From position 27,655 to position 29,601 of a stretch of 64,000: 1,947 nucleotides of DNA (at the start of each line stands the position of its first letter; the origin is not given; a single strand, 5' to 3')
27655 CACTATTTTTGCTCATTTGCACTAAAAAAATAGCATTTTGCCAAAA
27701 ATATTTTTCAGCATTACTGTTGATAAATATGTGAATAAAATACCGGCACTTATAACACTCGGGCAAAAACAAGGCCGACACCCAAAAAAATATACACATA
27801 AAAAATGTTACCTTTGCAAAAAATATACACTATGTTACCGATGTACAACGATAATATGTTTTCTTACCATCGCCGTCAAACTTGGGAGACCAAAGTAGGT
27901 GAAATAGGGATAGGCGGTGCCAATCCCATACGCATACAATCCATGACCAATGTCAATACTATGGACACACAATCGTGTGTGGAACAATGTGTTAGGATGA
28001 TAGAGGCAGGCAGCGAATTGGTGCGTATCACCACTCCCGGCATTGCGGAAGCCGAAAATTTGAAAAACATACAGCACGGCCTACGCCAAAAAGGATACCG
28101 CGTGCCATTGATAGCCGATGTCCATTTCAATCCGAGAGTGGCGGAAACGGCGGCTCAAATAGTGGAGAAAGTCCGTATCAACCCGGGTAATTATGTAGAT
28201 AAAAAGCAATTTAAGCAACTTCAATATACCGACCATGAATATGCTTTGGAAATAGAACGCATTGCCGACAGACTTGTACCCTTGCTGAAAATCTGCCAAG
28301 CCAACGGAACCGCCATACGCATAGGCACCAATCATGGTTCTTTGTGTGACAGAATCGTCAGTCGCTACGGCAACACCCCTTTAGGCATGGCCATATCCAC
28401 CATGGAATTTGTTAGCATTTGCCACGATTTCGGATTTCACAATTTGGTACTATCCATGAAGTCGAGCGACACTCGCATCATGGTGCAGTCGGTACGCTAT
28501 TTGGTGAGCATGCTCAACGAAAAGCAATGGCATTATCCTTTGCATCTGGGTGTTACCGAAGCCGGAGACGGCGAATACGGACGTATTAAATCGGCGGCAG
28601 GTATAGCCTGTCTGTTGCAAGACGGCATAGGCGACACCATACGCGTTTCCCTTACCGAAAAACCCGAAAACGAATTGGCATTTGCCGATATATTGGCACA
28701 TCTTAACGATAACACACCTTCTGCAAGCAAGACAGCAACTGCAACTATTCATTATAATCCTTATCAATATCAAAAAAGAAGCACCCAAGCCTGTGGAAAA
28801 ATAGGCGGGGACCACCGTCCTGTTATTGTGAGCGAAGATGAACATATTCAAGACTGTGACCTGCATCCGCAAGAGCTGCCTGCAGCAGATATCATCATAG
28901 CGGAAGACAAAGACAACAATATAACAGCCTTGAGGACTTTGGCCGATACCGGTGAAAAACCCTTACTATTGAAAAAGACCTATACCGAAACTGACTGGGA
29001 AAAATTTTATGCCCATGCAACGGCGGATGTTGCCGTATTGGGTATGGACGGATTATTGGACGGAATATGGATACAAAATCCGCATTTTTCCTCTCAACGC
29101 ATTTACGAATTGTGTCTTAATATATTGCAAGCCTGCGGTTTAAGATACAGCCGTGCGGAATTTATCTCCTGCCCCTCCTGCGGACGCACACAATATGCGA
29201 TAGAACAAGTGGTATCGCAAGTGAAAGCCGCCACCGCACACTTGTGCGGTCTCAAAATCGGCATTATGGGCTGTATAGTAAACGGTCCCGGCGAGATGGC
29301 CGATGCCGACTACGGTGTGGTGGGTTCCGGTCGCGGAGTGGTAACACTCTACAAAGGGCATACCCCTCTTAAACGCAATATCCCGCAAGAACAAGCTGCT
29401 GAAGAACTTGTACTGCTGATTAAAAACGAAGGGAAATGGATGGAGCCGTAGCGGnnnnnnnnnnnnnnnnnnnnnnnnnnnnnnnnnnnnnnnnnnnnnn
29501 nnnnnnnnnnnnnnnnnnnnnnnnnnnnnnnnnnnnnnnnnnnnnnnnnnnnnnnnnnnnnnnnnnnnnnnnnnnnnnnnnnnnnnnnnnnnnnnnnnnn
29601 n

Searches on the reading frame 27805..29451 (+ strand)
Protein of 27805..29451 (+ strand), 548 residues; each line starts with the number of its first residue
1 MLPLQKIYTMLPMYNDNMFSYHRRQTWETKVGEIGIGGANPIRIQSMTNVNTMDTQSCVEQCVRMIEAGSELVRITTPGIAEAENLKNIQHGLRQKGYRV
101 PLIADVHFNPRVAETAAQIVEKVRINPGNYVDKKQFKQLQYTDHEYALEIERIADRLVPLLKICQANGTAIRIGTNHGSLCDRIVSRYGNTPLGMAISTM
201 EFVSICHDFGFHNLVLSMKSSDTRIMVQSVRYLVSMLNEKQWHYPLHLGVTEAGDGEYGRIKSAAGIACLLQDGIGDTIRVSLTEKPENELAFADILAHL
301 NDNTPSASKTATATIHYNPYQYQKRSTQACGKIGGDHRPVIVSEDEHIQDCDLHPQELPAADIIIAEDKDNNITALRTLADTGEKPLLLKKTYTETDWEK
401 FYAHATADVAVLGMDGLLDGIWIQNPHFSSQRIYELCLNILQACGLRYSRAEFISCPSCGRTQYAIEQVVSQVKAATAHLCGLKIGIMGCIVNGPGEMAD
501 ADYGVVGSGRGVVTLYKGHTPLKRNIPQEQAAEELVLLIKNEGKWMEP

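Call 9: search_protein_families(library=pfam, proteins=[window:27805-29451:+], max_evalue=0.001)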
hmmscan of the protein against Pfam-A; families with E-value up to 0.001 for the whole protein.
window:27805-29451:+ (548 aa): 1 family
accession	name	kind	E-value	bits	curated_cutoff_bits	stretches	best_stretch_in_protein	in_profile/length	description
PF04551.19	GcpE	-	2.2e-114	382.5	32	1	28-540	3-342/343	GcpE protein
